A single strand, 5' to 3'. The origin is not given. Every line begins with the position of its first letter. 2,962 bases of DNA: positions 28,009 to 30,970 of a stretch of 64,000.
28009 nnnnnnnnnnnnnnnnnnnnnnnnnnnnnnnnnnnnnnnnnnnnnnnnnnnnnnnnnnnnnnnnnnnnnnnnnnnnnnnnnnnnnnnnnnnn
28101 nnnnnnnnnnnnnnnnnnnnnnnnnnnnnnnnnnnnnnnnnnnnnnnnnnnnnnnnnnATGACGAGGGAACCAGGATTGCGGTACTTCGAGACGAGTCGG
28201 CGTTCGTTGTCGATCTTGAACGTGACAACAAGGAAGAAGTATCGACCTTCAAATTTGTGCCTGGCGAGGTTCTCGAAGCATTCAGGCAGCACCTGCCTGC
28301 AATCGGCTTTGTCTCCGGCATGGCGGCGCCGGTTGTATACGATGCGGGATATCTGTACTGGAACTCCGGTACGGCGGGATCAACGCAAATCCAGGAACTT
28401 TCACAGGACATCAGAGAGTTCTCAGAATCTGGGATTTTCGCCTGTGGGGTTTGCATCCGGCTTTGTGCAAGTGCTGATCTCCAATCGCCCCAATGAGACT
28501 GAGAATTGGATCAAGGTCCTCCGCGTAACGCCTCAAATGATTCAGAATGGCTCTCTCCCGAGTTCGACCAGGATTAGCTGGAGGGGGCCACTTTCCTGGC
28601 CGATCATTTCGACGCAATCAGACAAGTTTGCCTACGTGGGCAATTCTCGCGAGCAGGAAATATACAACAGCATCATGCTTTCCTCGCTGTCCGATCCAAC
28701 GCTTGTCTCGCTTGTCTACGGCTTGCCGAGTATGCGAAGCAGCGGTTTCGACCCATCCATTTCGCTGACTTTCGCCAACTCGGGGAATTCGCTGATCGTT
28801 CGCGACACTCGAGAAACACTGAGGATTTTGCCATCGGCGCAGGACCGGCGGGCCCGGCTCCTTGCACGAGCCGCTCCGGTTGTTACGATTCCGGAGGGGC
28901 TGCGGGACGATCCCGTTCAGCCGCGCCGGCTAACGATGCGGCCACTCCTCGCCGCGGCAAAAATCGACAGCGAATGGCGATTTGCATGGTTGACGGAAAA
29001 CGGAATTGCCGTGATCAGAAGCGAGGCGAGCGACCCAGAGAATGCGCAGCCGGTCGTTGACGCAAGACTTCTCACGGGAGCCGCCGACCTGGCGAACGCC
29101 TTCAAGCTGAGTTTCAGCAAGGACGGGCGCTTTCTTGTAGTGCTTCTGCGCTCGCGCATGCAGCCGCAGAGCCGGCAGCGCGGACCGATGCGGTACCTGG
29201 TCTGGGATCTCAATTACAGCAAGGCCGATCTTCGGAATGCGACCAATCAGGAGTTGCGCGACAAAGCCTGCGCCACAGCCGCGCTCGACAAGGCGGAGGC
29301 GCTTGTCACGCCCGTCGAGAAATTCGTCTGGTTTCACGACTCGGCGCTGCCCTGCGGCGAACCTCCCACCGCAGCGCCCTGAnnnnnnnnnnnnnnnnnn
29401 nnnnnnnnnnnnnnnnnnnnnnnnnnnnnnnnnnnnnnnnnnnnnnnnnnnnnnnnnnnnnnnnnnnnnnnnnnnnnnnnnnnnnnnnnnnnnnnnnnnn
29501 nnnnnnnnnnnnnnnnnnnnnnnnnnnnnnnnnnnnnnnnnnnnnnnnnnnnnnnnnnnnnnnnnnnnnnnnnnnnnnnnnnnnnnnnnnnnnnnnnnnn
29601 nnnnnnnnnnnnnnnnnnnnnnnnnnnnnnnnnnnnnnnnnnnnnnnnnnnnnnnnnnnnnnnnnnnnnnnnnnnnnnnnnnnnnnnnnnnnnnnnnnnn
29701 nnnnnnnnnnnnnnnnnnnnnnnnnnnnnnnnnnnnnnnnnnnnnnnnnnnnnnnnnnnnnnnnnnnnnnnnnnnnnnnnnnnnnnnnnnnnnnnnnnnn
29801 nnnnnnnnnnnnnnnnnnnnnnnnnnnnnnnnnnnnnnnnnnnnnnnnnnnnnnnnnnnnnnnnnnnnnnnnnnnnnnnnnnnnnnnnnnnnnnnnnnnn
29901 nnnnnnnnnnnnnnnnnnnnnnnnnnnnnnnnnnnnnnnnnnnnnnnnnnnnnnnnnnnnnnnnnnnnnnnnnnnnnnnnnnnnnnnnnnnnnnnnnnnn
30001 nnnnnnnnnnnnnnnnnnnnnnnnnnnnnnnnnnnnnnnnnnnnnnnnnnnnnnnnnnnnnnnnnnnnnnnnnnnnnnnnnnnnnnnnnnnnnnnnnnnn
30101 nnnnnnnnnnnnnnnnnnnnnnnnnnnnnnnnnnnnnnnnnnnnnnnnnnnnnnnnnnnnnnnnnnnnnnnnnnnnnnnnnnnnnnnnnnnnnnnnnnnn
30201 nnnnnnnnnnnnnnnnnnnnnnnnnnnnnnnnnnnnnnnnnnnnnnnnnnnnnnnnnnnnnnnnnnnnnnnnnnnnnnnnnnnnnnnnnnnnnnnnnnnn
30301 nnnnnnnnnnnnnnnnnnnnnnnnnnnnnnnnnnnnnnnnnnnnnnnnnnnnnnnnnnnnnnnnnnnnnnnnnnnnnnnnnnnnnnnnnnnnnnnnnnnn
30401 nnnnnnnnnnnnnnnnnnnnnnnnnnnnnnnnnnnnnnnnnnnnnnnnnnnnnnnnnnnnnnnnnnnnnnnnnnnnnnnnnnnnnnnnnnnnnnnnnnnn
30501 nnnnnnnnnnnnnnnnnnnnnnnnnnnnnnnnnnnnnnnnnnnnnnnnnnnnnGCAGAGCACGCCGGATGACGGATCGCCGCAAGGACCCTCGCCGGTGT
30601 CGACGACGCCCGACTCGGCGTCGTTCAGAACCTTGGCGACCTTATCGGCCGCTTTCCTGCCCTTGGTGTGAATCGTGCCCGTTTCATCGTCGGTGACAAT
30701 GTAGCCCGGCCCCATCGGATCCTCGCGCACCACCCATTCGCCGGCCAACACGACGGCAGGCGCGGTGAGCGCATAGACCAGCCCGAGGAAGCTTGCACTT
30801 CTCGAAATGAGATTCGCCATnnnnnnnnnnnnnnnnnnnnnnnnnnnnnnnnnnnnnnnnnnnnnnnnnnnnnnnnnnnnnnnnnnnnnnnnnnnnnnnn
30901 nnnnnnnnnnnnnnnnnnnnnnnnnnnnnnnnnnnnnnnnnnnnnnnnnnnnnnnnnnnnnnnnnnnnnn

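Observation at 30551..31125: Tandem secreted mini-protein paralogues sharing an identical 17-residue Cys-containing C-terminus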

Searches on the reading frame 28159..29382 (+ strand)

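Call 21: search_protein_families(library=pfam, proteins=[window:28159-29382:+], max_evalue=0.001)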
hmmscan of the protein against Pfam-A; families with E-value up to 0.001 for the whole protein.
window:28159-29382:+ (407 aa): 0 families

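Call 59: search_protein_families(library=padloc, proteins=[window:28159-29379:+], max_evalue=0.01)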
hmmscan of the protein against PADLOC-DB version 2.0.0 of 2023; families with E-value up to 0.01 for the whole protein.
window:28159-29379:+ (407 aa): 0 families

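Call 79: search_protein_families(library=pfam, proteins=[window:28159-29382:+], max_evalue=1)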
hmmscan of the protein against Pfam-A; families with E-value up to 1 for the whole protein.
window:28159-29382:+ (407 aa): 1 family
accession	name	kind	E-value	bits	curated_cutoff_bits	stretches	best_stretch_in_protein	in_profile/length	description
PF03958.22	Secretin_N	-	0.079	13.6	28.2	1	181-223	25-55/69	Bacterial type II/III secretion system short domain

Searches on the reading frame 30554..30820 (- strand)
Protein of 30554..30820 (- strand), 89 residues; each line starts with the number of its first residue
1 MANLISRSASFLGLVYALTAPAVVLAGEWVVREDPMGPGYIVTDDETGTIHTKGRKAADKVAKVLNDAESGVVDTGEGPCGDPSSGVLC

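Call 5: search_protein_families(library=pfam, proteins=[window:30554-30820:-], max_evalue=10)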
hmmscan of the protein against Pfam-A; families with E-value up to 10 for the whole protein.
seq(89 aa): 1 family
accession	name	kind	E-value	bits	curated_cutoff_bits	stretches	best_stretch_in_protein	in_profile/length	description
PF12123.13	CBD_PlyG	-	0.13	12.5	28.2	0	27-45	6-22/44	PlyG Cell wall binding domain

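Call 6: search_protein_families(library=ncbifam, proteins=[window:30554-30820:-], max_evalue=10)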
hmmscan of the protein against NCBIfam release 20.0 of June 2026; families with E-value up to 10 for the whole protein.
seq(89 aa): 2 families
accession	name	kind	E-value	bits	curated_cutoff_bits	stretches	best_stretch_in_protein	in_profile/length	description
NF007961.0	PRK10681.1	equivalog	0.021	14.2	244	1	21-76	47-101/252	DNA-binding transcriptional repressor DeoR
NF033752.1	linaridin_CypA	subfamily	0.042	14.3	35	1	56-79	5-28/52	cypemycin family RiPP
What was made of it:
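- On Any Pfam-A or NCBIfam family: Neither window protein gave a hit above about 14 bits (calls 5, 6).
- On AviCys-type RiPPs (lanthipeptide/linaridin with a C-terminal Cys): The only signal was a 14-bit sub-threshold hit to linaridin_CypA (cut-off 35, call 6).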

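Call 10: find_homologous_proteins(query=window:30554-30820:-, max_evalue=10)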
Query seq(89 aa) (89 aa): 25 proteins with E <= 10 among 25 candidates.
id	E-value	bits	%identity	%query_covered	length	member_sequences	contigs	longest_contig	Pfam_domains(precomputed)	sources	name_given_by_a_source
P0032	3.8e-50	185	97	100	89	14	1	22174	-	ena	-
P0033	9.9e-45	168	88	100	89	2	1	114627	-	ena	-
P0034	1.2e-39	152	80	100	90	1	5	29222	-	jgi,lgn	jgi:hypothetical protein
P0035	2.2e-39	151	82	100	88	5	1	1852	-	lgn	-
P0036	2.6e-38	147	76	100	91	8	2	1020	-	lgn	-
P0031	1.5e-37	145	76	100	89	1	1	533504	-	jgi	jgi:hypothetical protein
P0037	5.9e-37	143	74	100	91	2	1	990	-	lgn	-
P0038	8.1e-35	136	72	100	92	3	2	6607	-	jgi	jgi:hypothetical protein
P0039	9.1e-35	136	79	88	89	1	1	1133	-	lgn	-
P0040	1.9e-34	135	73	100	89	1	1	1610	-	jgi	-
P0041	2.4e-34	135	69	100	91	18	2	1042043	-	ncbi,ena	-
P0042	5.3e-34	134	69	100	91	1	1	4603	-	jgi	jgi:hypothetical protein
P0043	1.7e-33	132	71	100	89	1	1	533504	-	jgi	jgi:hypothetical protein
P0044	6.5e-33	130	82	71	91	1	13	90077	-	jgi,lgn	jgi:hypothetical protein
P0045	1.8e-31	126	69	100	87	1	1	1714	-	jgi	-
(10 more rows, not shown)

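Call 59: search_protein_families(library=padloc, proteins=[window:30554-30820:-], max_evalue=0.01)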
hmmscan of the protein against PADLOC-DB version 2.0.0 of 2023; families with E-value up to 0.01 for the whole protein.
window:30554-30820:- (89 aa): 0 families

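Call 82: predict_structure(alignment_id=A8)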
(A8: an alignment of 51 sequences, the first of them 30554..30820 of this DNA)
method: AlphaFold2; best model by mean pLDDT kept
length: 89 residues; sequences in the alignment: 51
mean_pLDDT: 71.0   pTM: 0.46
mean pLDDT of the five models: 71.0, 69.9, 68.3, 67.2, 66.1
residues with pLDDT >= 90: 12; 70-90: 32; 50-70: 36; < 50: 9
segments of 3 or more residues with pLDDT < 50: 1-3
pLDDT, mean of each block of 10 residues (from residue 1): 50 51 64 88 84 90 81 63 67
secondary structure, 60 per line:
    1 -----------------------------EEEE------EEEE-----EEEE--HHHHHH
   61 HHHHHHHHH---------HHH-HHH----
elements in order: E30-33 E40-43 E49-52 H55-69
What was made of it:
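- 30551..30820 (-): Gene A (89 aa plus TAG stop). It is the A-type member. The mature chain starts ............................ AF2 gives the same beta-beta-beta-alpha core at pLDDT 84-90 (call 82).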

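Call 84: fold_search(model_id=the predicted structure, library=pdb)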
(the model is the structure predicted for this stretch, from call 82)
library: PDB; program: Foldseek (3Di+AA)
matches with E <= 10: 233; with E <= 0.001: 0
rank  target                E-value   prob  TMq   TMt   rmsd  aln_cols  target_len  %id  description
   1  3efx_K                2.8e-01  0.28  0.24  0.23   5.9        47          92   19  Novel binding site identified in a hybrid between cholera toxin and heat-labile enterotoxin, 1.9A crystal structure re (released 2008-09-23)
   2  6sy0_A                7.8e-01  0.30  0.33  0.24   6.9        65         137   15  Structure of the Plasmodium falciparum SIP2 DNA-binding AP2 tandem repeat in complex with two SPE2 half-sites (released 2020-10-07)
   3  6up2                  8.3e-01  0.33  0.31  0.05   3.6        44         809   18  Crystal structure of the murine DHX36 helicase (released 2020-10-28)
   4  2kvt_MODEL_1_A        9.5e-01  0.41  0.36  0.43   5.6        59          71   14  solution NMR structure of yaiA from Escherichia Eoli. Northeast Structural Genomics Target ER244 (released 2010-05-19)
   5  3rcp                  1.2e+00  0.12  0.23  0.22  10.1        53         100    6  Crystal structure of the FAPP1 pleckstrin homology domain (released 2011-04-20)
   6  5buv_C                1.4e+00  0.07  0.18  0.10   8.1        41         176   17  X-ray structure of WbcA from Yersinia enterocolitica (released 2015-08-05)
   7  3d1c                  1.5e+00  0.15  0.21  0.06   3.2        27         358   22  Crystal structure of Flavin-containing Putative Monooxygenase (NP_373108.1) from STAPHYLOCOCCUS AUREUS MU50 at 2.40 A re (released 2008-05-20)
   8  5mr1                  1.6e+00  0.16  0.26  0.24   4.3        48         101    8  Crystal structure of the Pleckstrin homology domain of Interactor protein for cytohesin exchange factors 1 (IPCEF1) (released 2017-01-11)
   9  5yrz_B                1.7e+00  0.10  0.25  0.33   5.9        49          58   12  Toxin-Antitoxin complex from Streptococcus pneumoniae (released 2018-05-23)
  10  6lvd_B                2.0e+00  0.20  0.34  0.27   4.1        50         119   14  Structure of Dimethylformamidase, tetramer, Y440A mutant (released 2020-06-03)
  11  2wv6_I                2.0e+00  0.11  0.24  0.23   6.1        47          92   17  Crystal structure of the cholera toxin-like B-subunit from Citrobacter freundii to 1.9 angstrom (released 2009-10-27)
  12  5c6r_A                2.1e+00  0.13  0.25  0.22   4.8        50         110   10  Crystal structure of PH domain of ASAP1 (released 2015-10-07)
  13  9asq_B                2.1e+00  0.12  0.31  0.15   5.3        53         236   17  Human Drosha, DGCR8 and SRSF3 in complex with Pri-let-7f1 (released 2024-09-04)
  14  1txd                  2.1e+00  0.12  0.24  0.09   5.5        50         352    8  Crystal Structure of the DH/PH domains of Leukemia-associated RhoGEF (released 2004-09-21)
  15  9qf6_Bk               2.1e+00  0.10  0.29  0.36   4.7        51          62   20  Structure of P. furiosus 70S ribosome in RsmB deleted strain (released 2025-11-05)
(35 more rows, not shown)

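Call 85: search_dna_similar(query=window:30554-30820:-, collection=phages, mode=protein, max_evalue=1)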
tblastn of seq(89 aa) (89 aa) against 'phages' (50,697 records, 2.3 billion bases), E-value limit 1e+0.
No match.
